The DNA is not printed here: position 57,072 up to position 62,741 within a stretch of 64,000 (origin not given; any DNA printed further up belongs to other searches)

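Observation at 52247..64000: Self-contained sigma-54 switch wired to a giant-TPR / putative clan-CD protease operon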

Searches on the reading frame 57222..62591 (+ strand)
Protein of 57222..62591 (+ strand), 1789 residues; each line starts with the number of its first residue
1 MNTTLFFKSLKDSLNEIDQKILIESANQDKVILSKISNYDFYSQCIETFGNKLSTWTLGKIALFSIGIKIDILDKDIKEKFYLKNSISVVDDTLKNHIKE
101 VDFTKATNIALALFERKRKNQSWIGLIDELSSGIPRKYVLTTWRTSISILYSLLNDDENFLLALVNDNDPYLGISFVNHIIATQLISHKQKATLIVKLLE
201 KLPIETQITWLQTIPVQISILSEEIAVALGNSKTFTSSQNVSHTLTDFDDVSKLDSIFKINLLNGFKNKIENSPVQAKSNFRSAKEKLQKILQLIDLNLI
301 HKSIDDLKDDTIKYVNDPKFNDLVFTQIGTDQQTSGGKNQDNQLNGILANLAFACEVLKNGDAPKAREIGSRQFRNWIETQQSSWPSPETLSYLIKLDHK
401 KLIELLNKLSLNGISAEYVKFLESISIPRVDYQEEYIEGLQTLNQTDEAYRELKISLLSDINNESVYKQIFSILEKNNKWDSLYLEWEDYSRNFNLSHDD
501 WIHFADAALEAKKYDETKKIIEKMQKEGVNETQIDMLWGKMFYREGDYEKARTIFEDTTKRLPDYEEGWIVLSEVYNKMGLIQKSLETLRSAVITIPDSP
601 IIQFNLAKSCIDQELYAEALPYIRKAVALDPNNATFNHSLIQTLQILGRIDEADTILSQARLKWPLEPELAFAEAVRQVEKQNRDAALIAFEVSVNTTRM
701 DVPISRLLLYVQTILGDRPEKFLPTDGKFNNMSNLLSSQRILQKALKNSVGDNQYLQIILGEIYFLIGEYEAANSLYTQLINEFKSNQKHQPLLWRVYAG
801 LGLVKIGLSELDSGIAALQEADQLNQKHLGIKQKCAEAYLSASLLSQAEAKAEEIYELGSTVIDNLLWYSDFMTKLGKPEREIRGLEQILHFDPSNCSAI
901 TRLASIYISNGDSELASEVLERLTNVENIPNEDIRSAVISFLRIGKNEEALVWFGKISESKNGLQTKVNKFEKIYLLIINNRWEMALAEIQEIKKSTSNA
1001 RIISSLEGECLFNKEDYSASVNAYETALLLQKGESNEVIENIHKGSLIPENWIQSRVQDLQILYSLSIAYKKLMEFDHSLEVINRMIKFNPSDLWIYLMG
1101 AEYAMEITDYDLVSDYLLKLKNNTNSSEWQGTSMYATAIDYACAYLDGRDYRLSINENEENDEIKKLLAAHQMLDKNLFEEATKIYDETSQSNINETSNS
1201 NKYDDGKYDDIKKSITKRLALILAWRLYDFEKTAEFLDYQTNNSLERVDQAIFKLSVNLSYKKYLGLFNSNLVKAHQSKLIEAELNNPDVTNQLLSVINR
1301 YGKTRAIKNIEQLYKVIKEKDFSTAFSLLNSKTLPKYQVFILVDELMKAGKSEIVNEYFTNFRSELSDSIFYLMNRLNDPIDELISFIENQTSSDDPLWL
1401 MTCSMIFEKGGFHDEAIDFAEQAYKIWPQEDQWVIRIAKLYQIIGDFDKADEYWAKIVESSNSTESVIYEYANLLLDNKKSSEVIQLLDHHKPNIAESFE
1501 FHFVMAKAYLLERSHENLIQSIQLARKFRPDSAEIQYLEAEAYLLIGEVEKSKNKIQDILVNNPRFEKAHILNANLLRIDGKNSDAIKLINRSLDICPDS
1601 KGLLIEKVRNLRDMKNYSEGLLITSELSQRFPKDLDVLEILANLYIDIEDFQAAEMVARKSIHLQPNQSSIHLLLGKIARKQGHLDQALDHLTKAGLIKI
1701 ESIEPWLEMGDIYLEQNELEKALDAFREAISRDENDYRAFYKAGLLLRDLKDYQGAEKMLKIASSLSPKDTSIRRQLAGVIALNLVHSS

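Call 6: search_protein_families(library=pfam, proteins=[window:57222-62591:+], max_evalue=0.01)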
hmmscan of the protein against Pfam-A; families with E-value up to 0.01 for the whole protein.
window:57222-62591:+ (1789 aa): 30 families (the best 25 are shown)
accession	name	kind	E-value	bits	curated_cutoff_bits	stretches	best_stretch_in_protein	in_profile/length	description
PF13428.12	TPR_14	-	2.9e-41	136.1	23.5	1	1704-1743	2-41/44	Tetratricopeptide repeat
PF14559.12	TPR_19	-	7.1e-39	132.4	25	3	612-664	3-55/68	Tetratricopeptide repeat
PF07719.23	TPR_2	-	4.6e-38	126.6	27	2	1705-1736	3-34/34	Tetratricopeptide repeat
PF13432.12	TPR_16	-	6.7e-30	103.6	32.7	2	1707-1758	1-52/65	Tetratricopeptide repeat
PF13181.12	TPR_8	-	4.1e-27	92.4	25.7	1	1704-1736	2-34/34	Tetratricopeptide repeat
PF00515.34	TPR_1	-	1.4e-26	91.6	27.8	2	1706-1736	4-34/34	Tetratricopeptide repeat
PF12895.13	ANAPC3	-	5.5e-20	71.9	27.2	1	1614-1694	2-81/82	Anaphase-promoting complex, cyclosome, subunit 3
PF13424.12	TPR_12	-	1.1e-18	67.6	30.1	0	1708-1734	50-76/77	Tetratricopeptide repeat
PF13431.12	TPR_17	-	2.4e-17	62.1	24.4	0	1659-1689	3-33/34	Tetratricopeptide repeat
PF23914.1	TPR_CcmH_CycH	-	8.3e-17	61.9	42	1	1704-1778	51-128/158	Cytochrome c-type biogenesis protein H TPR domain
PF13176.12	TPR_7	-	2.5e-14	52.5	27.9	0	1707-1736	3-34/36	Tetratricopeptide repeat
PF13174.12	TPR_6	-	1.2e-13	51.1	26.3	0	538-564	6-32/33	Tetratricopeptide repeat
PF13414.12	TPR_11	-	5.5e-13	48.8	26.8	1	1710-1747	1-38/42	TPR repeat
PF25058.1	ARM_TT21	-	7.2e-13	49.2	27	1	1570-1717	10-142/155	Tetratricopeptide repeat protein 21 ARM repeat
PF13429.12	TPR_15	-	4.3e-12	46.5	26.2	0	440-657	57-271/280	Tetratricopeptide repeat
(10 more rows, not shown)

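Call 11: find_encoding_contigs(protein=window:57222-62591:+, flank=10000, max_places=6)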
Protein window:57222-62591:+ (1789 aa): 2 contigs read that carry it; 1 place shown.
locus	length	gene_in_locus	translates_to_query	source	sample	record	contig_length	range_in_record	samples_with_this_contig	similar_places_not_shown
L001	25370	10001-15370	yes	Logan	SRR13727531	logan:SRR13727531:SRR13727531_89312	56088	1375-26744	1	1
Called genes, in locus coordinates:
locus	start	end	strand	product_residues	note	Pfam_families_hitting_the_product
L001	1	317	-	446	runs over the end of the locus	PF13167:GTP-bdg_N, PF16360:GTP-bdg_M, PF03193:RsgA_GTPase (faint), PF00009:GTP_EFTU (faint), PF00350:Dynamin_N (faint), PF01926:MMR_HSR1, PF02421:FeoB_N (weak)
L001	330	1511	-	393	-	PF00155:Aminotran_1_2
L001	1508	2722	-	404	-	PF00512:HisKA, PF02518:HATPase_c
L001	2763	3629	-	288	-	PF04389:Peptidase_M28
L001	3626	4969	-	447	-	PF01134:GIDA, PF13450:NAD_binding_8 (weak)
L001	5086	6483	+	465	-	PF00309:Sigma54_AID (weak), PF04963:Sigma54_CBD, PF04552:Sigma54_DBD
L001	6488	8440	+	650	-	PF00989:PAS (faint), PF13188:PAS_8 (faint), PF13426:PAS_9, PF00512:HisKA, PF02518:HATPase_c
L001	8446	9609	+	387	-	PF00072:Response_reg, PF00158:Sigma54_activat, PF01078:Mg_chelatase (faint), PF14532:Sigma54_activ_2, PF07724:AAA_2 (faint), PF07728:AAA_5 (weak), PF25601:AAA_lid_14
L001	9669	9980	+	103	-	-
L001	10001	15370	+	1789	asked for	PF13429:TPR_15 (faint), PF25064:ARM_TT21_5th (faint), PF07719:TPR_2 (faint), PF13174:TPR_6 (faint), PF13431:TPR_17 (faint), PF13428:TPR_14 (faint), PF13414:TPR_11 (weak), PF13432:TPR_16 (weak), +17 more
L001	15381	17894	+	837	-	PF01364:Peptidase_C25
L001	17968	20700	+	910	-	PF01411:tRNA-synt_2c, PF07973:tRNA_SAD, PF02272:DHHA1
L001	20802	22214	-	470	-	PF00883:Peptidase_M17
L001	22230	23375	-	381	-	PF00149:Metallophos (faint)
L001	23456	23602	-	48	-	-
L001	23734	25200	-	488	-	PF02347:GDC-P, PF00266:Aminotran_5 (faint), PF21478:GcvP2_C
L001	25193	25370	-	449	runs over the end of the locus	PF02347:GDC-P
